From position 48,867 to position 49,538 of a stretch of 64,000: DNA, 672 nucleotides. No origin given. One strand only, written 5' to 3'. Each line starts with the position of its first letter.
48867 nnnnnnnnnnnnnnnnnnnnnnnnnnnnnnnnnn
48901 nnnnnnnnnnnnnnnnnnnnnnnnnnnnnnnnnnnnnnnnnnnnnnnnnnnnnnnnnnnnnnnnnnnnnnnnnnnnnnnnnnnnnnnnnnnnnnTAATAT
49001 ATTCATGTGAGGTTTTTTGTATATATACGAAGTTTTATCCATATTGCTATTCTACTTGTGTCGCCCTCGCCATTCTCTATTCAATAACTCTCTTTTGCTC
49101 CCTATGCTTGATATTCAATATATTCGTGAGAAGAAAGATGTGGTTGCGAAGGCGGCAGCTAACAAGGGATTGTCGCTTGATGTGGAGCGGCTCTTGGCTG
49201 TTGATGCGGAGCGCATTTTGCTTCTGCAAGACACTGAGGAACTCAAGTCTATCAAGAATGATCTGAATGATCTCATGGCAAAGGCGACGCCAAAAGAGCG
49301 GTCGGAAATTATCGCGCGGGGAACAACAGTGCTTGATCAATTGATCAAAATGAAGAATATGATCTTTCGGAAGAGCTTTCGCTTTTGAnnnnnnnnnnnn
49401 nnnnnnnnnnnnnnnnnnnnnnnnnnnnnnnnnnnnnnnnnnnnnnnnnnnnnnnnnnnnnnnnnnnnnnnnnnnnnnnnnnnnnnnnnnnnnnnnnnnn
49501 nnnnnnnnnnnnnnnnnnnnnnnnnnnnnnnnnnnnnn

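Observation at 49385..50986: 533-aa protein with a cGAS/DncV-like nucleotidyltransferase core preceded by a large unknown domain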

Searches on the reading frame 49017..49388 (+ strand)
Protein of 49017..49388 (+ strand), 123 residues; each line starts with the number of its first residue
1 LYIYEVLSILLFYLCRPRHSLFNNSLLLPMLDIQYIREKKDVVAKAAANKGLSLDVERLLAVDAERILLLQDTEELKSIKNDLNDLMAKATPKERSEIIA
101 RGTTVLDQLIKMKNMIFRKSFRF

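Call 3: search_protein_families(library=pfam, proteins=[window:49017-49388:+], max_evalue=1)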
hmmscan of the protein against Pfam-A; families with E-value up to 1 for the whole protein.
window:49017-49388:+ (123 aa): 3 families
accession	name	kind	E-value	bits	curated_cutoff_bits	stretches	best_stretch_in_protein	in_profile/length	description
PF02403.27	Seryl_tRNA_N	-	5.8e-12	46.2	28.2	1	30-113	1-87/108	Seryl-tRNA synthetase N-terminal domain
PF02643.20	DUF192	-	0.14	12.8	27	1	10-65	28-81/96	Uncharacterized ACR, COG1430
PF05192.23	MutS_III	-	0.18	12.6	34.1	1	21-91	36-113/194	MutS domain III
